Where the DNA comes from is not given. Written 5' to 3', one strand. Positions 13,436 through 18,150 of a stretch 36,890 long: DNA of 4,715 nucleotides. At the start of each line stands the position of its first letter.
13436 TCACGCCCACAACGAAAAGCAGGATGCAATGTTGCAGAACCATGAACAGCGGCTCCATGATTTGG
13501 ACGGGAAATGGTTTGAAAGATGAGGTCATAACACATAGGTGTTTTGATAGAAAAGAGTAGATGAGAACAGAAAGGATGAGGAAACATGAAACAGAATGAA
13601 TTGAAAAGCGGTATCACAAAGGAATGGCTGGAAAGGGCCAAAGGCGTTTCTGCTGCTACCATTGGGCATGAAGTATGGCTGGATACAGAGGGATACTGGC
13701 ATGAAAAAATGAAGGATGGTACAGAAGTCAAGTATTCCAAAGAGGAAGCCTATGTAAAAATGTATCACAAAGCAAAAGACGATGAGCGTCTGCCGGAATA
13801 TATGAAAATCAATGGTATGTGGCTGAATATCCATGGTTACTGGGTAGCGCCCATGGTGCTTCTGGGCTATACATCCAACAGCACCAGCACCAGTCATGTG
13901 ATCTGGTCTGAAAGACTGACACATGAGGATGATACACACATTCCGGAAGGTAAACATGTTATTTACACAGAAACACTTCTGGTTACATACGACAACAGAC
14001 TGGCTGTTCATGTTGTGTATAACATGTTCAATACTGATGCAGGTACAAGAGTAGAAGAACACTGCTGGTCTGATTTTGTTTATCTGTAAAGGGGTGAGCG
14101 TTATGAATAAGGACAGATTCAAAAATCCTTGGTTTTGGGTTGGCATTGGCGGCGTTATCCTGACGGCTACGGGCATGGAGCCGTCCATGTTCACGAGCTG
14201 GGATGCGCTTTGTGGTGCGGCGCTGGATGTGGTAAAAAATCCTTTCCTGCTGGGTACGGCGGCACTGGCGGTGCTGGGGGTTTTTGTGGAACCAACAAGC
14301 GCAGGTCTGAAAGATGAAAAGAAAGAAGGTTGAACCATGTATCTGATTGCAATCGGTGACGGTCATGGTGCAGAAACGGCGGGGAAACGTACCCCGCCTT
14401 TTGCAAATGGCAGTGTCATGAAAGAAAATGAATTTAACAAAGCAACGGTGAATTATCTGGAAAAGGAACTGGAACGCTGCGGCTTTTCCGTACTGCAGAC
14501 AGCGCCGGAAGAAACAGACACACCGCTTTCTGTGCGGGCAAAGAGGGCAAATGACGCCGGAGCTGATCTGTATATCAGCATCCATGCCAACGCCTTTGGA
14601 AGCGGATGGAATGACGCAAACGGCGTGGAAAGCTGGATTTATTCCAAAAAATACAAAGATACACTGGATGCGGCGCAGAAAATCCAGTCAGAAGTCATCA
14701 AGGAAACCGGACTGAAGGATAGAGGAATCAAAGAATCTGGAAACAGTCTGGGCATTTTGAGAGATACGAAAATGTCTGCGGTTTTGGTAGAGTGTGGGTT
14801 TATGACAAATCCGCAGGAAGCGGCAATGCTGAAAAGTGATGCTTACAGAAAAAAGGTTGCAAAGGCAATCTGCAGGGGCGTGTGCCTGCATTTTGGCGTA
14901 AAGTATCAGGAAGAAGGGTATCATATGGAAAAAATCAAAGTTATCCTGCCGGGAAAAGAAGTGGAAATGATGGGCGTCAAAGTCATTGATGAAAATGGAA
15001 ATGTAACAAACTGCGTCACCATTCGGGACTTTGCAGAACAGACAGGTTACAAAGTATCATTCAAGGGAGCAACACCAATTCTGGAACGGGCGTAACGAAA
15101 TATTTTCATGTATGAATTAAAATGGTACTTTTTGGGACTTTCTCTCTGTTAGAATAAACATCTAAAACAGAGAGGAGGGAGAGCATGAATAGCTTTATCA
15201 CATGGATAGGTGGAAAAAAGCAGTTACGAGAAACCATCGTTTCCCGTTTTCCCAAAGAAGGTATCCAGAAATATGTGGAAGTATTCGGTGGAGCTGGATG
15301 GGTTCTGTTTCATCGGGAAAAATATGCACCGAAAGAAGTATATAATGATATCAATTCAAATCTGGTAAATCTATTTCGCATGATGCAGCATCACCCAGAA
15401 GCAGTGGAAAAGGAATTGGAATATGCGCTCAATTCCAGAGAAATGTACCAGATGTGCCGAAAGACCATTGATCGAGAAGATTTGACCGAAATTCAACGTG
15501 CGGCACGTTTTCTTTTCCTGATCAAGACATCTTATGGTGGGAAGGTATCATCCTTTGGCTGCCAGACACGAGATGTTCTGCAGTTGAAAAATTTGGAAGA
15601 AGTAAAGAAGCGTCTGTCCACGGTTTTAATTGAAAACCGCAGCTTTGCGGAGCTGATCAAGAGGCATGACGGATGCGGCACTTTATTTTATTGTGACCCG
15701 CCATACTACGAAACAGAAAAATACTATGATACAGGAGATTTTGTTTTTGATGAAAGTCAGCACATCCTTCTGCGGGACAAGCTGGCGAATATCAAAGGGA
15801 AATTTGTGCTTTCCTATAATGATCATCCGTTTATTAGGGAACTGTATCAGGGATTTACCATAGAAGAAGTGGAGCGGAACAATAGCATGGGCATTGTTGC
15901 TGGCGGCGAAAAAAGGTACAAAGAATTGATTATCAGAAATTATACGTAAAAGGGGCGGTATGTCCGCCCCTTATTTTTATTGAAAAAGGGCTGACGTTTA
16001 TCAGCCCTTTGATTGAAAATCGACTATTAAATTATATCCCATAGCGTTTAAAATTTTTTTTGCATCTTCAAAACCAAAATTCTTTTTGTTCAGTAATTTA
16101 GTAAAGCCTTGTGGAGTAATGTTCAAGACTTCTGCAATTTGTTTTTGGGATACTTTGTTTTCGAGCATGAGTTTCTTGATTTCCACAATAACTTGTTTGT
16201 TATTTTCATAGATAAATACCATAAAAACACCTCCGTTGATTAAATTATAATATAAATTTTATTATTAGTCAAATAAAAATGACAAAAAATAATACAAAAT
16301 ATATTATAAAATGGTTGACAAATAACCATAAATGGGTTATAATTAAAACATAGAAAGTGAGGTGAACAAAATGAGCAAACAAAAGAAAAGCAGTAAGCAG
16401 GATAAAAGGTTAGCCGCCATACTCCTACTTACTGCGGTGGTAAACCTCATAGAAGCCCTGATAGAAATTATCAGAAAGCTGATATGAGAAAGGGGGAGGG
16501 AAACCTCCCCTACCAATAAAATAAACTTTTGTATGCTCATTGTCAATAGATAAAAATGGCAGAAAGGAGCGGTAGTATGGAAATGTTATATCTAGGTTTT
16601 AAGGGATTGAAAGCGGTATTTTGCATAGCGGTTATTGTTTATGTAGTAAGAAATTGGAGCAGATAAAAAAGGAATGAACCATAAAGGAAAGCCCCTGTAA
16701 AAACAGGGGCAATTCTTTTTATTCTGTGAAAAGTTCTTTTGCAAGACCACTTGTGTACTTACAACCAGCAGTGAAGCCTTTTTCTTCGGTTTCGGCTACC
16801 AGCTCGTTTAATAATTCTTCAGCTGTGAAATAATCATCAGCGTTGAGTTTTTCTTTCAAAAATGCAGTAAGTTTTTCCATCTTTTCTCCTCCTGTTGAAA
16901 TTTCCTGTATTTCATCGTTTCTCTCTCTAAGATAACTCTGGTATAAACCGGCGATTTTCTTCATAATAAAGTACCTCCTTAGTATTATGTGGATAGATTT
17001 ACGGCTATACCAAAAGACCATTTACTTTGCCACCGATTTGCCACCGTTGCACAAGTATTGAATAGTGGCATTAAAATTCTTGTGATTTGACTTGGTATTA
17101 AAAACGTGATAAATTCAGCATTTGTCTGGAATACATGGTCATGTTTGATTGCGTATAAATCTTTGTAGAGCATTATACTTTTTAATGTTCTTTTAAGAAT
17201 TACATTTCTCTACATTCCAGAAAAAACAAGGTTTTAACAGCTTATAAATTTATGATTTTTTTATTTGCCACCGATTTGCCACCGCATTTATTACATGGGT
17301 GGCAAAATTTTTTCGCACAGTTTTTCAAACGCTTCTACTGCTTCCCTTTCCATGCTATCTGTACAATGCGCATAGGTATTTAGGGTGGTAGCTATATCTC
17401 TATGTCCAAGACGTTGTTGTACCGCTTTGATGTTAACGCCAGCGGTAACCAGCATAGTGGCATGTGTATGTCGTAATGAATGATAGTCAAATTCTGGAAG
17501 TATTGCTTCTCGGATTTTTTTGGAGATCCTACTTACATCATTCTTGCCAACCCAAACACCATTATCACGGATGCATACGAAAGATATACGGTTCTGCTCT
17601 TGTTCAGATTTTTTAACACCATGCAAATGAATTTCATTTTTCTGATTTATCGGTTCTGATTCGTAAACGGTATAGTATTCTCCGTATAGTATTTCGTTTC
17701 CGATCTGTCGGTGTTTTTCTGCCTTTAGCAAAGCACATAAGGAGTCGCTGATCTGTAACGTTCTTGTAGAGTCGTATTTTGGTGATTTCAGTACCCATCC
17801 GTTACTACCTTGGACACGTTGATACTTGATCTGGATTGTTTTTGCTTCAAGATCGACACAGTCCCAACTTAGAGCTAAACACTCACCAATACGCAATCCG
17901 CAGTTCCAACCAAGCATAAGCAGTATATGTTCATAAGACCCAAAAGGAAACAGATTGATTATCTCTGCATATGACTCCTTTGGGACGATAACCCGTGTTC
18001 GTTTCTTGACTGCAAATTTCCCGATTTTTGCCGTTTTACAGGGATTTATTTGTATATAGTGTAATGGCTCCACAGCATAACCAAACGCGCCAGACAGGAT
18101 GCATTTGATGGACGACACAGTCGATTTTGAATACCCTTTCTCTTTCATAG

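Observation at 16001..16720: Cargo island: HTH gene and two hydrophobic micro-ORFs under consensus promoters, with a convergent antisense promoter (type I toxin-antitoxin-like or exclusion module)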

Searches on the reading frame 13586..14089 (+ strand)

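Call 7: search_protein_families(library=pfam, proteins=[window:13586-14089:+], max_evalue=0.1)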
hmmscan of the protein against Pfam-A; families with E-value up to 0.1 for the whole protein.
window:13586-14089:+ (167 aa): 1 family
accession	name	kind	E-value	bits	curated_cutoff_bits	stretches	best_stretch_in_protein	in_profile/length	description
PF11011.13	DUF2849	-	0.034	15.3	22.5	0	25-65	9-48/86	Protein of unknown function (DUF2849)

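Call 8: search_protein_families(library=phrogs, proteins=[window:13586-14089:+], max_evalue=0.1)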
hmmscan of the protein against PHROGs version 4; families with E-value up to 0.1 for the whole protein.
window:13586-14089:+ (167 aa): 1 family
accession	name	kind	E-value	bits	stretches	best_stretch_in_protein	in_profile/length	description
phrog_20046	-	unknown function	0.04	14.4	1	40-83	161-204/302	-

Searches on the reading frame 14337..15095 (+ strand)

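Call 7: search_protein_families(library=pfam, proteins=[window:14337-15095:+], max_evalue=0.1)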
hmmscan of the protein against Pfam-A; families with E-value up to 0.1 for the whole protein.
window:14337-15095:+ (252 aa): 2 families
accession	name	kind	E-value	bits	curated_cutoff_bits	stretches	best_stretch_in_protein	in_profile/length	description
PF01520.23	Amidase_3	-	3.3e-43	148.2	27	1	4-182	1-172/174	N-acetylmuramoyl-L-alanine amidase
PF22492.2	FimA4_C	-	0.022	14.8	27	1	37-92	82-137/208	FimA4 pilin C-terminal domain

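Call 8: search_protein_families(library=phrogs, proteins=[window:14337-15095:+], max_evalue=0.1)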
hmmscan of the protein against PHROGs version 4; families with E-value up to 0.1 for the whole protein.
window:14337-15095:+ (252 aa): 5 families
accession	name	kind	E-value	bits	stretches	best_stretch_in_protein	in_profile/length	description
phrog_435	-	lysis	6.7e-50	171.6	1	1-235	112-321/556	endolysin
phrog_2742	-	lysis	2.8e-28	100.3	1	2-192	2-187/318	endolysin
phrog_12727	-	lysis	1.9e-16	61.3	1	3-189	164-345/393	endolysin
phrog_489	-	lysis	8.8e-12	45.6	1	70-179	242-349/459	endolysin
phrog_17214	-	lysis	5.5e-06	27.2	1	64-177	75-184/322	endolysin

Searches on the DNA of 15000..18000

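Call 6: search_rna_families(source=window, start=15000, end=18000, threshold=evalue, max_evalue=1)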
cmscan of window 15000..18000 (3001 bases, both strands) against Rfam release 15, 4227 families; matches with E-value up to 1: 5.
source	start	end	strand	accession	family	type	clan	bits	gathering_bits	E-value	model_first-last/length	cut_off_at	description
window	16677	16722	-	RF00854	mir-5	Gene; miRNA;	-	23.3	75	0.22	1-70/70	no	mir-5 microRNA precursor family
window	16667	16764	-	RF00155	SNORA66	Gene; snRNA; snoRNA; HACA-box;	CL00038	23.3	45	0.51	1-133/133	no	Small nucleolar RNA SNORA66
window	15935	16070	+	RF00369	sroC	Gene; sRNA;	-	22.1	45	0.71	1-163/163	no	sroC RNA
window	16450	16546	-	RF00113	SIB_RNA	Gene; antitoxin;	-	20.9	56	0.57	1-147/147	no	Short Intergenic Abundant RNA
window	17871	17933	-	RF03023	rpfG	Gene; sRNA;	-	18.2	75.9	0.95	1-85/85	no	rpfG RNA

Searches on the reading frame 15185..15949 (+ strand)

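Call 7: search_protein_families(library=pfam, proteins=[window:15185-15949:+], max_evalue=0.1)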
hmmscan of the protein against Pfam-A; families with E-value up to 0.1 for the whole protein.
window:15185-15949:+ (254 aa): 1 family
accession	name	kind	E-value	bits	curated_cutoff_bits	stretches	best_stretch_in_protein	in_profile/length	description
PF02086.21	MethyltransfD12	-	1.7e-33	116.9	22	1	7-235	1-253/253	D12 class N6 adenine-specific DNA methyltransferase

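Call 8: search_protein_families(library=phrogs, proteins=[window:15185-15949:+], max_evalue=0.1)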
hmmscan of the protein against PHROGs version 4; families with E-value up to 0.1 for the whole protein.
window:15185-15949:+ (254 aa): 6 families
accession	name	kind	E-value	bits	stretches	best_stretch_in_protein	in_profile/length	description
phrog_56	-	other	5.9e-83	281.2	1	1-253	61-323/647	DNA methyltransferase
phrog_1996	-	other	1.5e-28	100.6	1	134-253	24-141/150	DNA methyltransferase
phrog_116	-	other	1.1e-15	58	1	3-233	512-758/779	DNA methyltransferase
phrog_13242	-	unknown function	8e-15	55.7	1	9-220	33-238/450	-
phrog_23217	-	unknown function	1.8e-13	51.6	1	3-109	5-106/109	-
phrog_26700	-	unknown function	2.4e-12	47.2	1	4-236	9-258/552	-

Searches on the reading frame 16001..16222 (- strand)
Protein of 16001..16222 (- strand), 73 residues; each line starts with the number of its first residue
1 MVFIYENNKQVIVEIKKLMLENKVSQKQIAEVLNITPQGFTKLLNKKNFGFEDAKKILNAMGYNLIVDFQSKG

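Call 7: search_protein_families(library=pfam, proteins=[window:16001-16222:-], max_evalue=0.1)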
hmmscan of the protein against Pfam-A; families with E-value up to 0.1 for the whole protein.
window:16001-16222:- (73 aa): 16 families
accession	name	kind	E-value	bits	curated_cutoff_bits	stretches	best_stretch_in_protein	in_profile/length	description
PF01381.28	HTH_3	-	1.9e-06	28.2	23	1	15-65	1-52/55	Helix-turn-helix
PF13443.12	HTH_26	-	3.8e-05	24.3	22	1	15-62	2-51/63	Cro/C1-type HTH DNA-binding domain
PF12844.13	HTH_19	-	0.0013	19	30.2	1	15-64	4-54/64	Helix-turn-helix domain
PF01287.26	eIF-5a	-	0.0022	18.5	24.2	0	27-53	4-30/69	Eukaryotic elongation factor 5A hypusine, DNA-binding OB fold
PF13744.12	HTH_37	-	0.0048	17.1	27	1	12-50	20-58/80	Helix-turn-helix domain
PF02376.21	CUT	-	0.0066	16.9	24.4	1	6-46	5-46/79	CUT domain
PF12802.13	MarR_2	-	0.0097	16.5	27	1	22-46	17-43/61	MarR family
PF21694.2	DNA_pol3_delta_C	-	0.014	15.8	27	1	11-60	46-95/121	DNA polymerase III delta subunit, C-terminal domain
PF13412.12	HTH_24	-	0.023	14.7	21.9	1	21-45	15-39/48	Winged helix-turn-helix DNA-binding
PF03683.19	UPF0175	-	0.043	14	27.9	1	21-50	31-60/75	Uncharacterised protein family (UPF0175)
PF13545.12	HTH_Crp_2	-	0.074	13.5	27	1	21-46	20-45/70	Crp-like helix-turn-helix domain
PF02796.21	HTH_7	-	0.079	13.6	23.8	0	18-46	16-44/45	Helix-turn-helix domain of resolvase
PF09458.16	H_lectin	-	0.081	13.5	24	1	10-46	15-51/67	H-type lectin domain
PF01325.25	Fe_dep_repress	-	0.082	13.6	26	0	22-46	21-45/60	Iron dependent repressor, N-terminal DNA binding domain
PF10078.15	DUF2316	-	0.093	13.5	26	1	5-54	5-54/89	Uncharacterized protein conserved in bacteria (DUF2316)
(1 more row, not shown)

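Call 8: search_protein_families(library=phrogs, proteins=[window:16001-16222:-], max_evalue=0.1)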
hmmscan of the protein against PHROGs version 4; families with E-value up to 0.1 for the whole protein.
window:16001-16222:- (73 aa): 20 families
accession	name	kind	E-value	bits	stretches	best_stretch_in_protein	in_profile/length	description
phrog_1373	-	transcription regulation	7.6e-07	30.2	1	11-71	64-125/166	transcriptional regulator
phrog_3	-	transcription regulation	3.4e-06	28.1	1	12-65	90-145/430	transcriptional repressor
phrog_38278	-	unknown function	7e-06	27.2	1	20-65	26-72/180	-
phrog_2339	-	DNA, RNA and nucleotide metabolism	8.4e-06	26.7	1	9-70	24-87/98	HTH DNA binding protein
phrog_4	-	transcription regulation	4e-05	23.8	1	15-64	141-187/400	transcriptional repressor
phrog_8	-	transcription regulation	0.00014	22.5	1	15-63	81-130/346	transcriptional regulator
phrog_1468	-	transcription regulation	0.00028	21.4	1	8-47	5-44/67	transcriptional repressor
phrog_1728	-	transcription regulation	0.00072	19.6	1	9-60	2-54/380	transcriptional regulator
phrog_725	-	transcription regulation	0.0012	19.8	1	22-66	24-66/101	CII-like regulator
phrog_1337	-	DNA, RNA and nucleotide metabolism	0.0015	18.9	1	6-58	10-62/316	DNA binding protein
phrog_3671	-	unknown function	0.013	16.7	1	3-31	47-75/87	-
phrog_21553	-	unknown function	0.015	16.4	1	9-52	83-127/130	-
phrog_14131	-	DNA, RNA and nucleotide metabolism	0.016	15.3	1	12-54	240-283/351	DNA binding protein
phrog_296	-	integration and excision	0.029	14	1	6-48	223-265/626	DNA transposition protein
phrog_7168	-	DNA, RNA and nucleotide metabolism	0.039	14.4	1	8-48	224-264/284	homing endonuclease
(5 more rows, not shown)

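Call 9: find_encoding_contigs(protein=window:16001-16222:-, flank=6000, max_places=10)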
Protein window:16001-16222:- (73 aa): 23 contigs read that carry it; 10 places shown.
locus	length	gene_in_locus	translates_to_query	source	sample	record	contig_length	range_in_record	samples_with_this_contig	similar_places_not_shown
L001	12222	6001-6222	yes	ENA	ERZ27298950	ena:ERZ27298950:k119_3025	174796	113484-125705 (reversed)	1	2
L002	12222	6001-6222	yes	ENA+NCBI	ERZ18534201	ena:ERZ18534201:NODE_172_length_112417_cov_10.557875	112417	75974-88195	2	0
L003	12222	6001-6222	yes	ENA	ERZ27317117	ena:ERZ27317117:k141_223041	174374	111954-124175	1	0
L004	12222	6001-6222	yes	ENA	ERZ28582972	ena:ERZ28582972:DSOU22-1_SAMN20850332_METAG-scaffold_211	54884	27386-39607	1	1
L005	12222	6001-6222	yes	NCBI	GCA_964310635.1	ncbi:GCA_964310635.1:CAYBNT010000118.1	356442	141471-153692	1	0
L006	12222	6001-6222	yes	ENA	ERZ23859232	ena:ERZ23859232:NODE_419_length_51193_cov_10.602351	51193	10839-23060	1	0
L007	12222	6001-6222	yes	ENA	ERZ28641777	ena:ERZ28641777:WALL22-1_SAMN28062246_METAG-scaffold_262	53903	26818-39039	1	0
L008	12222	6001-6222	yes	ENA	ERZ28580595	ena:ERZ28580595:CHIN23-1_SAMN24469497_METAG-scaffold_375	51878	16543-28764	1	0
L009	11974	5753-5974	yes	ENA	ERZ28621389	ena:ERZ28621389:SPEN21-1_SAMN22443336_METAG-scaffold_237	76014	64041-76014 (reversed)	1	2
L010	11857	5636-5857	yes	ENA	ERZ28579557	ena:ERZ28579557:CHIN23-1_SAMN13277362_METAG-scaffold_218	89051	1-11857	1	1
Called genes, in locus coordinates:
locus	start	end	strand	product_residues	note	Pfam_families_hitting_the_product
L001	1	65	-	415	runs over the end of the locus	PF00675:Peptidase_M16, PF05193:Peptidase_M16_C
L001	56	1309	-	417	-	PF05193:Peptidase_M16_C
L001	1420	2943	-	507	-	PF01645:Glu_synthase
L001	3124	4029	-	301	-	PF00126:HTH_1, PF03466:LysR_substrate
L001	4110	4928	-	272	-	PF20316:DUF6612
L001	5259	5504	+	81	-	-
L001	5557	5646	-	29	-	-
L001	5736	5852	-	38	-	-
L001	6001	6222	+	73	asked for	PF01381:HTH_3 (weak)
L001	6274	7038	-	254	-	PF02086:MethyltransfD12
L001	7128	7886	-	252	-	PF01520:Amidase_3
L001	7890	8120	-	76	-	PF04531:Phage_holin_1 (weak)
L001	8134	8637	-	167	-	-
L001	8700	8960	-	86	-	PF24073:DUF7365 (weak)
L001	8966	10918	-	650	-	PF06605:Prophage_tail, PF13385:Laminin_G_3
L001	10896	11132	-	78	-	-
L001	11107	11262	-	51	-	-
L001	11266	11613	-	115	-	-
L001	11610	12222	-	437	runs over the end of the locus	PF10651:BppU_N, PF21722:Gly_rich_2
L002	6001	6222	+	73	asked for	PF01381:HTH_3 (weak)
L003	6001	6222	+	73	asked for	PF01381:HTH_3 (weak)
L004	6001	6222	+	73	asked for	PF01381:HTH_3 (weak)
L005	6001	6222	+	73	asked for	PF01381:HTH_3 (weak)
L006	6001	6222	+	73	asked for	PF01381:HTH_3 (weak)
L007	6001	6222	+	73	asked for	PF01381:HTH_3 (weak)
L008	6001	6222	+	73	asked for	PF01381:HTH_3 (weak)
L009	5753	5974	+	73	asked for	PF01381:HTH_3 (weak)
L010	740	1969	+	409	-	PF05343:Peptidase_M42 (faint), PF01546:Peptidase_M20, PF07687:M20_dimer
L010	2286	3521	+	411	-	PF00579:tRNA-synt_1b, PF22421:SYY_C-terminal, PF01479:S4 (weak)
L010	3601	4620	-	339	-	PF00702:Hydrolase, PF12710:HAD, PF13419:HAD_2, PF13242:Hydrolase_like, PF13840:ACT_7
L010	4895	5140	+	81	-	-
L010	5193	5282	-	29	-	-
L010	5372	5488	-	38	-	-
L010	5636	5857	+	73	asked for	PF01381:HTH_3 (weak)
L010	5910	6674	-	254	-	PF02086:MethyltransfD12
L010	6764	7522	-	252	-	PF01520:Amidase_3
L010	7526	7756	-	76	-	PF04531:Phage_holin_1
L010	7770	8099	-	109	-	-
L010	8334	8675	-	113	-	-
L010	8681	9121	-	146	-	-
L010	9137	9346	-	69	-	-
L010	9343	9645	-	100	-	-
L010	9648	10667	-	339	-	PF21722:Gly_rich_2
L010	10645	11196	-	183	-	PF10076:Phage_Mu_Gp48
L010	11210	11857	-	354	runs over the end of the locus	PF04865:Baseplate_J, PF26078:Baseplate_J_M, PF26079:Baseplate_J_C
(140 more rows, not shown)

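Call 55: list_cluster_members(proteins=[window:16371-16484:+, window:16577-16663:+, window:16001-16222:-, P0002, P0005, P0007, window:16722-16964:-])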
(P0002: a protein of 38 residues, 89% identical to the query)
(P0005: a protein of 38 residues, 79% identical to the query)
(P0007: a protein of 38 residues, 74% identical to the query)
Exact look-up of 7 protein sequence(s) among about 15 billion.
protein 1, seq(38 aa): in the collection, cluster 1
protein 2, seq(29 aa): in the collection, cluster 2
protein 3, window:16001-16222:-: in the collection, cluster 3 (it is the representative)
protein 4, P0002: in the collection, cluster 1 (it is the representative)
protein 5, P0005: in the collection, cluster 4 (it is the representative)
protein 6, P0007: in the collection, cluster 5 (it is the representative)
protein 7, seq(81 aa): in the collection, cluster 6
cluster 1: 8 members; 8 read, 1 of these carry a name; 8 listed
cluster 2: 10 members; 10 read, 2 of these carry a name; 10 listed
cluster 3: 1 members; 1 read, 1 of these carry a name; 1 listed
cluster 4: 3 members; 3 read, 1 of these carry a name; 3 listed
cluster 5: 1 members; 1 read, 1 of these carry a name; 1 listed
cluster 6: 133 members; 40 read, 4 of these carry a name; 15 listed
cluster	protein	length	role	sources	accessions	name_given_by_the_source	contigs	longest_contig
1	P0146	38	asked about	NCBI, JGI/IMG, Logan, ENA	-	hypothetical protein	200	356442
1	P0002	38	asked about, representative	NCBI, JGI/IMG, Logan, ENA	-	-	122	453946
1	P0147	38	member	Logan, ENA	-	-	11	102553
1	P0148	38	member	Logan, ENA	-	-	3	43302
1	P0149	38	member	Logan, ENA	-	-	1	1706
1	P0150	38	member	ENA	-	-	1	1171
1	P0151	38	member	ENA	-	-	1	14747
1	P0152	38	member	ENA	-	-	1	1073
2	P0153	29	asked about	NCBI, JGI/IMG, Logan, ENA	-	hypothetical protein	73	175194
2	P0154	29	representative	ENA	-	-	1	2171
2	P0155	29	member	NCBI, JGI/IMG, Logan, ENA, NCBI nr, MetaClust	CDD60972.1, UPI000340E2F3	unknown [Clostridium sp. CAG:505] | status=active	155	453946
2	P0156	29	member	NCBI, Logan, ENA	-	-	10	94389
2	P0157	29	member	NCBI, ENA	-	-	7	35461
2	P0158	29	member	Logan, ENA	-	-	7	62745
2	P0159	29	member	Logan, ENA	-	-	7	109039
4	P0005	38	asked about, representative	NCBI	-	-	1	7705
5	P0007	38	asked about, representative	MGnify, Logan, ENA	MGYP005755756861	CR=1 FL=1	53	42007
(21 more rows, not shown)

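Call 60: search_protein_families(library=padloc, proteins=[window:16001-16222:-], max_evalue=1)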
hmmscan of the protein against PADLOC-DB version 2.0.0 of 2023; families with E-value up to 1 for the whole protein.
window:16001-16222:- (73 aa): 3 families
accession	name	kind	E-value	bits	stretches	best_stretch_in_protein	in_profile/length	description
PDLC04760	PDC-M64C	-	0.00063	18.1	1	6-67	22-84/93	-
PDLC04775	PDC-M69A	-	0.0021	16.5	1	9-62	6-60/113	-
PDLC04758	PDC-M64B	-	0.0074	14.7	1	6-67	26-88/123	-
